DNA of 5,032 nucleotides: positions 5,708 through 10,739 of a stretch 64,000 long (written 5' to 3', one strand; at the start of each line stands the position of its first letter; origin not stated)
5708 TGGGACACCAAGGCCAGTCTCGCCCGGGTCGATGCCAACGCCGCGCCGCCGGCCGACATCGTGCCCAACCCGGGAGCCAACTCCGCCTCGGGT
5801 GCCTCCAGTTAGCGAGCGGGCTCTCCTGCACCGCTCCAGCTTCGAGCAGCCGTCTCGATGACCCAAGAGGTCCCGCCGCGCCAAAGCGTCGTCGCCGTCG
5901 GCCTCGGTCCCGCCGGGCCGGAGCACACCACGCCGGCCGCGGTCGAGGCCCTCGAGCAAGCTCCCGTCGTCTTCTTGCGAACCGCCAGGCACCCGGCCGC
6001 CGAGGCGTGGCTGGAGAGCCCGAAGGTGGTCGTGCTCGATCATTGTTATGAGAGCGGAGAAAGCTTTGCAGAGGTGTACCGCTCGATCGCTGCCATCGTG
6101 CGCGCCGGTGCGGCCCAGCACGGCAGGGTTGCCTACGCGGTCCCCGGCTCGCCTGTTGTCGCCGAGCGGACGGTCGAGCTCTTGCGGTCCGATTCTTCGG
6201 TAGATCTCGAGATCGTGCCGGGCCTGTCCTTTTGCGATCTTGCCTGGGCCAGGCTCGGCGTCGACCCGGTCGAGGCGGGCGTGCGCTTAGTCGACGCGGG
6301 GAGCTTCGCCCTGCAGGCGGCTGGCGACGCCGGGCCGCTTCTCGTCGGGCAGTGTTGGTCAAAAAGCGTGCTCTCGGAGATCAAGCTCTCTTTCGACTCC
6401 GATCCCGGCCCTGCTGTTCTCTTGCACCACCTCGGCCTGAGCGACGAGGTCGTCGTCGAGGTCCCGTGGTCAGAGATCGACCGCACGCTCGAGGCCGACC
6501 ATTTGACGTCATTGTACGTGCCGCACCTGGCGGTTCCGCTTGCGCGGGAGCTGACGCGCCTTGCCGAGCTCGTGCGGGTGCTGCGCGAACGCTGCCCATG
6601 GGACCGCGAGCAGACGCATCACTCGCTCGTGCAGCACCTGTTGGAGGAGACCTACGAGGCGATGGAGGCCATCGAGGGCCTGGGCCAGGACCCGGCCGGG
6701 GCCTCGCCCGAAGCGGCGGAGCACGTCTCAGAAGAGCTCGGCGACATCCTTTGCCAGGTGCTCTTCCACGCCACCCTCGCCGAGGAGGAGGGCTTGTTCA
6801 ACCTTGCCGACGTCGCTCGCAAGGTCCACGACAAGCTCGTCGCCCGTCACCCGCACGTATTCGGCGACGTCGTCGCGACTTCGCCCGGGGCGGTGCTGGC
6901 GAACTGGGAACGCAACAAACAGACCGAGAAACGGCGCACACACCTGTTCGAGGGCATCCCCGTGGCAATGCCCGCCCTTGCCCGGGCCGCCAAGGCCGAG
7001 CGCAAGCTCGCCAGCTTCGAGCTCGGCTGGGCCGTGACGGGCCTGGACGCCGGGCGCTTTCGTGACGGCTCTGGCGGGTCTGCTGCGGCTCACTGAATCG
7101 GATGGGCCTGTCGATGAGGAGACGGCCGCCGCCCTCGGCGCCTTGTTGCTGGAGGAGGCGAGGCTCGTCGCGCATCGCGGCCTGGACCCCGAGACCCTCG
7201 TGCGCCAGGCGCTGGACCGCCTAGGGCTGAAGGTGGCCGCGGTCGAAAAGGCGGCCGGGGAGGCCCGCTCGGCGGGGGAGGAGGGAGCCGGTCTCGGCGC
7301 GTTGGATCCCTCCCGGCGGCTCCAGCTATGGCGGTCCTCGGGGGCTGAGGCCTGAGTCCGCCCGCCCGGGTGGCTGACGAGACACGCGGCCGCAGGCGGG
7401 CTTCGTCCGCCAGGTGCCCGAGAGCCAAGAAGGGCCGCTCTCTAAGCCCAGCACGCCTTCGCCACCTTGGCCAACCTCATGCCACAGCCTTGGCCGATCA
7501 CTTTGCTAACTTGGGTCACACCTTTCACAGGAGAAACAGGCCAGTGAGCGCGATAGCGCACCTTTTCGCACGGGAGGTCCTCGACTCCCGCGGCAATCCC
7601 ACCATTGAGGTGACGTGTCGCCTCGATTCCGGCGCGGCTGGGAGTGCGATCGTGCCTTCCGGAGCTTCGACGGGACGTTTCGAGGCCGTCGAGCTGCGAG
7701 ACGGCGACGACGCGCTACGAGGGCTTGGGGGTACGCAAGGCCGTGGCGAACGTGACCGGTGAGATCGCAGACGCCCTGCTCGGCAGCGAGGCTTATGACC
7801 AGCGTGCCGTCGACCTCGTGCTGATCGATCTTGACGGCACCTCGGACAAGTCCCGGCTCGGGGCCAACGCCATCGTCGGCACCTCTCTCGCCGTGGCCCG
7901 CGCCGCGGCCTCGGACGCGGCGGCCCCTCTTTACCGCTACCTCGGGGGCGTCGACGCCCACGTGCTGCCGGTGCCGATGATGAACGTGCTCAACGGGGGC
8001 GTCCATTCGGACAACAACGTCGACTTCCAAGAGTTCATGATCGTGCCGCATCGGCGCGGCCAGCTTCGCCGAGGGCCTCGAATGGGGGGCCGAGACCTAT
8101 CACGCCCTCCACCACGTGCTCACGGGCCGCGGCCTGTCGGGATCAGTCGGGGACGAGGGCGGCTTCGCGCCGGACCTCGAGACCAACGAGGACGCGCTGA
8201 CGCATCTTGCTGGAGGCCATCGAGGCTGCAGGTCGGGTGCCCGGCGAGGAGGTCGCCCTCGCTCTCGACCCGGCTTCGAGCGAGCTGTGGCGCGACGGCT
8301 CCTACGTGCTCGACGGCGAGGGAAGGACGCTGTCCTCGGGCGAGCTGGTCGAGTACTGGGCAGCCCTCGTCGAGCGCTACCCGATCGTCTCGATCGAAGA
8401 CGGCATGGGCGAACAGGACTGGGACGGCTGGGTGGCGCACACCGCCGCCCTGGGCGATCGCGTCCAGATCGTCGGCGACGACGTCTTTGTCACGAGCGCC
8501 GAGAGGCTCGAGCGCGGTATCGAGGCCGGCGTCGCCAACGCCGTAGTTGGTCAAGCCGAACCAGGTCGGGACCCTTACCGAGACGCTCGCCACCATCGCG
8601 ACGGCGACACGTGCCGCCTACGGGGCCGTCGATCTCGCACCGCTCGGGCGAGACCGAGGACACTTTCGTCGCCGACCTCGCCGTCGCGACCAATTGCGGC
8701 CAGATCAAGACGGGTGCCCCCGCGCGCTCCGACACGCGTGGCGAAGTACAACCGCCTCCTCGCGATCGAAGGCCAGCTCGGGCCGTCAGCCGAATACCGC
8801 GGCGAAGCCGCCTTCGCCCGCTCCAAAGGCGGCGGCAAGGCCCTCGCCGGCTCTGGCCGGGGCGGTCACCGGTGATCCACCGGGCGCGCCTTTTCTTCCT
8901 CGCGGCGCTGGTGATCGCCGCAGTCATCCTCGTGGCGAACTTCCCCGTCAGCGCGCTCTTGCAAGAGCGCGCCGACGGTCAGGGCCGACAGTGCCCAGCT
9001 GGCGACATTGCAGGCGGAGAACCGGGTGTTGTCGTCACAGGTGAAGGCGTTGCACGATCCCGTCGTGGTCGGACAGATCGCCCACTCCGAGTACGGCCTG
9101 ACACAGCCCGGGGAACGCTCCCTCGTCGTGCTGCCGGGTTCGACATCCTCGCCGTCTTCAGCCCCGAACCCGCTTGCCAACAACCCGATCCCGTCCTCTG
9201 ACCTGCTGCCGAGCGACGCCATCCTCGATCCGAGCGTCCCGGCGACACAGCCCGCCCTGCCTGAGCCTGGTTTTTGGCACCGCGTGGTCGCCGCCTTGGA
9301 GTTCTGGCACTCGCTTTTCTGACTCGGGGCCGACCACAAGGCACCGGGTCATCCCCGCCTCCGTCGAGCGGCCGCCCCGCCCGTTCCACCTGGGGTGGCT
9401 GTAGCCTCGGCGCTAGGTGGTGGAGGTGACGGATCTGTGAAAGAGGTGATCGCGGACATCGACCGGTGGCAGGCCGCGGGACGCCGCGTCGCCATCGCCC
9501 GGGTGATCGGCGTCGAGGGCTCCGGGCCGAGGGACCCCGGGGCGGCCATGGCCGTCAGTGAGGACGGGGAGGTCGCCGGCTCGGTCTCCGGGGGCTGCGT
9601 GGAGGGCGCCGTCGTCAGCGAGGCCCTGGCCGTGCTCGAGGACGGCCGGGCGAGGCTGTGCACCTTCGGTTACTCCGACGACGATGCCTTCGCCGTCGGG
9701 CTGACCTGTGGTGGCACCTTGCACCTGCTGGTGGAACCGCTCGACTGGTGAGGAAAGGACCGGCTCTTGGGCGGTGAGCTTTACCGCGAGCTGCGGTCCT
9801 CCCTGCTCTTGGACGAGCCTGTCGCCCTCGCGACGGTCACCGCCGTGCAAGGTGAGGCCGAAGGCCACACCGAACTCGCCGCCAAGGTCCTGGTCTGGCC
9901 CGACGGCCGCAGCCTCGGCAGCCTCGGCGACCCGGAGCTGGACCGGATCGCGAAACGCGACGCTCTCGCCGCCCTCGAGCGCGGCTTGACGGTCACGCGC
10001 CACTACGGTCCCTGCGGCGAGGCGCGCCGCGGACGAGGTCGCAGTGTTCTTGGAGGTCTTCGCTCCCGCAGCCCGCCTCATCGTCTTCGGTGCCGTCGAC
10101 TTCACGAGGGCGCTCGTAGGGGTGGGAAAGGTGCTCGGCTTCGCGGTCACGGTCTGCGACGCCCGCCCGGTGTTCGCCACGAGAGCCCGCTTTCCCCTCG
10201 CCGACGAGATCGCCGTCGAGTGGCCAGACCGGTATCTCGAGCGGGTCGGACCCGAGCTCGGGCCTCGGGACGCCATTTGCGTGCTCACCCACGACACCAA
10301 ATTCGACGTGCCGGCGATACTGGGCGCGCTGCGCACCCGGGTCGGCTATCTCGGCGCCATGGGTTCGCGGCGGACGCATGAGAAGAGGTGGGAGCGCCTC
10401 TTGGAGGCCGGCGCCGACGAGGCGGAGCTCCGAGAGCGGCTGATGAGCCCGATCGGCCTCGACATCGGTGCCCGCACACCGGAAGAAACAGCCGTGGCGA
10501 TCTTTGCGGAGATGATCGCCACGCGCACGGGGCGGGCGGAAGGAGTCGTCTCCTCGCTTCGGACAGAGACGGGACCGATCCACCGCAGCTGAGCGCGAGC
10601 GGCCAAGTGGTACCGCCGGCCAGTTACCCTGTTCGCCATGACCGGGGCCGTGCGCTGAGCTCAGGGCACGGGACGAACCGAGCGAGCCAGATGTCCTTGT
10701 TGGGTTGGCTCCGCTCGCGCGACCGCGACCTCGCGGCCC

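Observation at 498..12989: At least 19 frame changes plus an in-frame stop packed into seven consecutive genes, five of them core housekeeping, then ~48 kb of clean sequence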

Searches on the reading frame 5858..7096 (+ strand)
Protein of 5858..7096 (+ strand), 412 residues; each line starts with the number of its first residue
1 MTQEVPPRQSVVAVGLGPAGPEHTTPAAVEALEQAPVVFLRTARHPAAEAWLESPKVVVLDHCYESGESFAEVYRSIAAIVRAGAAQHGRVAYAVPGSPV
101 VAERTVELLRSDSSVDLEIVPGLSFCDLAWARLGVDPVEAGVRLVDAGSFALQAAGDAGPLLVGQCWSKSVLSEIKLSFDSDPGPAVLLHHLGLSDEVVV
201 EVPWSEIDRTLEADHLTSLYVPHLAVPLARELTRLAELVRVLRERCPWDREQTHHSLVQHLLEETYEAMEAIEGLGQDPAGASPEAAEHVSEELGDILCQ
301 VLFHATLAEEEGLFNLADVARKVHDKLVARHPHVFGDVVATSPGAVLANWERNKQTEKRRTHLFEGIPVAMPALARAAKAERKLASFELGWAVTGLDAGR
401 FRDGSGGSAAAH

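Call 4: search_protein_families(library=pfam, proteins=[window:5858-7093:+], max_evalue=0.01)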
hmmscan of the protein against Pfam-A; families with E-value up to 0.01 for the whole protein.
window:5858-7093:+ (412 aa): 2 families
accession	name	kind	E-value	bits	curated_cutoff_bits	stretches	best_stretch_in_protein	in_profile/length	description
PF03819.22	MazG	-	2.7e-24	85.7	22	1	252-335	1-74/74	MazG nucleotide pyrophosphohydrolase domain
PF00590.25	TP_methylase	-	4.6e-24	86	27.8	1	11-207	2-211/212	Tetrapyrrole (Corrin/Porphyrin) Methylases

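Call 19: find_encoding_contigs(protein=window:5858-7096:+, flank=10000, max_places=10)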
Protein window:5858-7096:+ (412 aa): no gene with exactly this product is on record in the collection.

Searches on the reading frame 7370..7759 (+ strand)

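Call 5: search_protein_families(library=pfam, proteins=[window:7370-7759:+], max_evalue=0.01)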
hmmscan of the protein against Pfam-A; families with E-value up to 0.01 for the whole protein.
window:7370-7759:+ (130 aa): 1 family
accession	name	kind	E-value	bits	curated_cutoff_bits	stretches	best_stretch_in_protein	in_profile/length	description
PF03952.21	Enolase_N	-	3.1e-19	69.9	35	1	62-115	1-54/131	Enolase, N-terminal domain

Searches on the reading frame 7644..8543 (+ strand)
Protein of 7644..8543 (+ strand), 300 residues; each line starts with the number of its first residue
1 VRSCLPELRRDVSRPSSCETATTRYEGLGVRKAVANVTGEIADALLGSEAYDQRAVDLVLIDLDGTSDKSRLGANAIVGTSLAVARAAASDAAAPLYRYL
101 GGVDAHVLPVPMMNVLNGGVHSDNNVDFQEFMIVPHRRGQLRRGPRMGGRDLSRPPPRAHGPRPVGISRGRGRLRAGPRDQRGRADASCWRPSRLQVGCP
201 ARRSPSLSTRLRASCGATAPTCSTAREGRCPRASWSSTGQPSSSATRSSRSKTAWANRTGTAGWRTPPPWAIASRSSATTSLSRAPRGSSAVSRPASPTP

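Call 5: search_protein_families(library=pfam, proteins=[window:7644-8543:+], max_evalue=0.01)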
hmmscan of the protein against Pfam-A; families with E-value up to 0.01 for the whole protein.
window:7644-8543:+ (300 aa): 2 families
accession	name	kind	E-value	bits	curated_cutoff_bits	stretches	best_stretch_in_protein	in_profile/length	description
PF03952.21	Enolase_N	-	2e-27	96.4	35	1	21-100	52-131/131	Enolase, N-terminal domain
PF00113.28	Enolase_C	-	6.6e-13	49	21.5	1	106-148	2-44/296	Enolase, C-terminal TIM barrel domain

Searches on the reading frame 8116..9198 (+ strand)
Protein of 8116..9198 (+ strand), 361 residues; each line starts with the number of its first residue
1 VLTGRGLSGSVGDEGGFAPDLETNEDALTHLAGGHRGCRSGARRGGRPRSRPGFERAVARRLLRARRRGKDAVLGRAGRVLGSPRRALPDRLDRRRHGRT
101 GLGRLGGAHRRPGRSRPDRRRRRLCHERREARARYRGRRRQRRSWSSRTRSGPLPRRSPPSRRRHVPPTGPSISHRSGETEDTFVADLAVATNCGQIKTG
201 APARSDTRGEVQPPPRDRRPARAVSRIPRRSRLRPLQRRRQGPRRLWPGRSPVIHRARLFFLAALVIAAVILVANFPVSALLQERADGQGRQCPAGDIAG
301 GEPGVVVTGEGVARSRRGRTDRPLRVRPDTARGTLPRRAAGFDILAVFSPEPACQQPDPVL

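Call 5: search_protein_families(library=pfam, proteins=[window:8116-9198:+], max_evalue=0.01)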
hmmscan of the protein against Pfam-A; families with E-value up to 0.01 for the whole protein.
window:8116-9198:+ (361 aa): 1 family
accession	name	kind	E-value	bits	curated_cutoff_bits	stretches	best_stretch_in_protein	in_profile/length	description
PF00113.28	Enolase_C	-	2.2e-20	73.6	21.5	2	172-206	232-266/296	Enolase, C-terminal TIM barrel domain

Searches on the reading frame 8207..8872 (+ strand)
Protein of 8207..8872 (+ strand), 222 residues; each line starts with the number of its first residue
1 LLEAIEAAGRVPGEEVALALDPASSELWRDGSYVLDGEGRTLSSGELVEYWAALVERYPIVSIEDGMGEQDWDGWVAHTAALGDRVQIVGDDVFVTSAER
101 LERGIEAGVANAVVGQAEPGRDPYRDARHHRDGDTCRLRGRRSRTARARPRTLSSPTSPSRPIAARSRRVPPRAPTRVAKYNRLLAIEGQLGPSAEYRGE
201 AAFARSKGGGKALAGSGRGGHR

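Call 5: search_protein_families(library=pfam, proteins=[window:8207-8872:+], max_evalue=0.01)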
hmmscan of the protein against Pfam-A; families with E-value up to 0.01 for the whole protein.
window:8207-8872:+ (222 aa): 1 family
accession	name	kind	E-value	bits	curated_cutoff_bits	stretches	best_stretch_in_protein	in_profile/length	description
PF00113.28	Enolase_C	-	1.1e-36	127.1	21.5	2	2-114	87-205/296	Enolase, C-terminal TIM barrel domain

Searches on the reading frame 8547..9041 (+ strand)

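Call 5: search_protein_families(library=pfam, proteins=[window:8547-9041:+], max_evalue=0.01)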
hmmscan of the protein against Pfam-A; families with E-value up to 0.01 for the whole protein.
window:8547-9041:+ (165 aa): 1 family
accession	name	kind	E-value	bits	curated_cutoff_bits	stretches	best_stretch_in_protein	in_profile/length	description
PF00113.28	Enolase_C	-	0.0037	17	21.5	1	2-28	206-232/296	Enolase, C-terminal TIM barrel domain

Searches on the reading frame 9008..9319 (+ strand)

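Call 5: search_protein_families(library=pfam, proteins=[window:9008-9319:+], max_evalue=0.01)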
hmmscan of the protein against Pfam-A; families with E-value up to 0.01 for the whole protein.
window:9008-9319:+ (104 aa): 1 family
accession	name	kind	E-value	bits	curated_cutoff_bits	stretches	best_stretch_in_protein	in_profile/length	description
PF04977.20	DivIC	-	8.7e-05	22.7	28.9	1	2-36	37-72/80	Septum formation initiator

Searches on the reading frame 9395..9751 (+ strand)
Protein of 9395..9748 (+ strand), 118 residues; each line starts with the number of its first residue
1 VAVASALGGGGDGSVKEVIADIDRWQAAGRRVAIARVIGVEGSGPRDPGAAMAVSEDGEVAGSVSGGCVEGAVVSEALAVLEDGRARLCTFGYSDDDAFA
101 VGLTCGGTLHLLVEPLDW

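Call 5: search_protein_families(library=pfam, proteins=[window:9395-9748:+], max_evalue=0.01)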
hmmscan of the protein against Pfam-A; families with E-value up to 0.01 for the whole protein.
window:9395-9748:+ (118 aa): 1 family
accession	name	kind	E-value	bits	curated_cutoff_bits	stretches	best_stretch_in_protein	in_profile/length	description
PF02625.21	XdhC_CoxI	-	8.8e-26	90.1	24.3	1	25-92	1-68/68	XdhC and CoxI family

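Call 39: find_encoding_contigs(protein=window:9437-9751:+, flank=10000, max_places=10)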
Protein window:9437-9751:+ (104 aa): 19 contigs read that carry it; 10 places shown.
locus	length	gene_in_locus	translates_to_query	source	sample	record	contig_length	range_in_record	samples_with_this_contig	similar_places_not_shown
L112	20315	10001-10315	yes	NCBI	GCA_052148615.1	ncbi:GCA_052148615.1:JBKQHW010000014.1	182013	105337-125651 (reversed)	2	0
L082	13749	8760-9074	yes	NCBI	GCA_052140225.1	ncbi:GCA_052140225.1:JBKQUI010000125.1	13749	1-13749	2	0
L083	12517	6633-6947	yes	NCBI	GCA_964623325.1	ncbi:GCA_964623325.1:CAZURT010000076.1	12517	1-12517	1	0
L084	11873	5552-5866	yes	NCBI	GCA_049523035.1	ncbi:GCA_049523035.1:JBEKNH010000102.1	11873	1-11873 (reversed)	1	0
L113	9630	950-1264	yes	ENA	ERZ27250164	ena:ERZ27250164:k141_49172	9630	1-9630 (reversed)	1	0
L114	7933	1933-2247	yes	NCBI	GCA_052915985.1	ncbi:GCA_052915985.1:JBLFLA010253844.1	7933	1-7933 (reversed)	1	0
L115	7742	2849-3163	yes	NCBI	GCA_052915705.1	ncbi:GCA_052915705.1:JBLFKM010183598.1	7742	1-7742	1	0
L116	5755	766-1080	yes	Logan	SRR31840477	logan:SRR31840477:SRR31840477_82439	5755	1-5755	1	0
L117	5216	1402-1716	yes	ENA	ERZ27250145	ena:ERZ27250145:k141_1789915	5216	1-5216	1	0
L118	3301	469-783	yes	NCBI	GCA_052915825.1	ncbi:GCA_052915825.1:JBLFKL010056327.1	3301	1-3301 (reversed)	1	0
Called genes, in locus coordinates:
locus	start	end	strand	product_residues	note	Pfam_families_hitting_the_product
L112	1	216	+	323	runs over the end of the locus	PF13793:Pribosyltran_N, PF00156:Pribosyltran, PF14572:Pribosyl_synth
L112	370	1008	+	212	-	PF01386:Ribosomal_L25p, PF14693:Ribosomal_TL5_C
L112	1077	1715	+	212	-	PF01195:Pept_tRNA_hydro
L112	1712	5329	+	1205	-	PF17757:UvrB_inter, PF02559:CarD_TRCF_RID, PF00270:DEAD, PF00271:Helicase_C, PF03461:TRCF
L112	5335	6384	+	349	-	PF13145:Rotamase_2 (weak), PF00639:Rotamase (weak)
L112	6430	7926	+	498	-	PF00590:TP_methylase, PF03819:MazG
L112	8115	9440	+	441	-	PF03952:Enolase_N, PF00113:Enolase_C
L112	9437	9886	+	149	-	PF04977:DivIC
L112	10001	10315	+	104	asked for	PF02625:XdhC_CoxI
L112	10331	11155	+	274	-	PF02625:XdhC_CoxI, PF13478:XdhC_C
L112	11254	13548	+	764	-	PF04632:FUSC, PF13515:FUSC_2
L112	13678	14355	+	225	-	PF03473:MOSC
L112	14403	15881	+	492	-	PF00479:G6PD_N, PF02781:G6PD_C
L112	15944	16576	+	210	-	PF12804:NTP_transf_3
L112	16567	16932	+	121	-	-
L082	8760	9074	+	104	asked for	PF02625:XdhC_CoxI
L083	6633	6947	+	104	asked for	PF02625:XdhC_CoxI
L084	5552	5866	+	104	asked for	PF02625:XdhC_CoxI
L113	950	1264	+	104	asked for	PF02625:XdhC_CoxI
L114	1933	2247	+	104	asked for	PF02625:XdhC_CoxI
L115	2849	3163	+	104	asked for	PF02625:XdhC_CoxI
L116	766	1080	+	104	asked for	PF02625:XdhC_CoxI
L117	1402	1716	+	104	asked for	PF02625:XdhC_CoxI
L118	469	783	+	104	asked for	PF02625:XdhC_CoxI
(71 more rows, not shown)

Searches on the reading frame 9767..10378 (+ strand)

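Call 5: search_protein_families(library=pfam, proteins=[window:9767-10378:+], max_evalue=0.01)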
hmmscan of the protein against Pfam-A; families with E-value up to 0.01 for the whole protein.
window:9767-10378:+ (204 aa): 1 family
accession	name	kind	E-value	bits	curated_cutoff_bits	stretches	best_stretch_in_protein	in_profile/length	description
PF02625.21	XdhC_CoxI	-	1.6e-12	47.6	24.3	1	17-81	6-68/68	XdhC and CoxI family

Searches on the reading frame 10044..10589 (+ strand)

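Call 5: search_protein_families(library=pfam, proteins=[window:10044-10589:+], max_evalue=0.01)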
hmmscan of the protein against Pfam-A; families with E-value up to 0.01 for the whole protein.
window:10044-10589:+ (182 aa): 1 family
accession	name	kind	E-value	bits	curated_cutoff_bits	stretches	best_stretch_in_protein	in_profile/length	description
PF13478.12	XdhC_C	-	3e-39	134.8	29.7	1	12-157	1-125/125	XdhC Rossmann domain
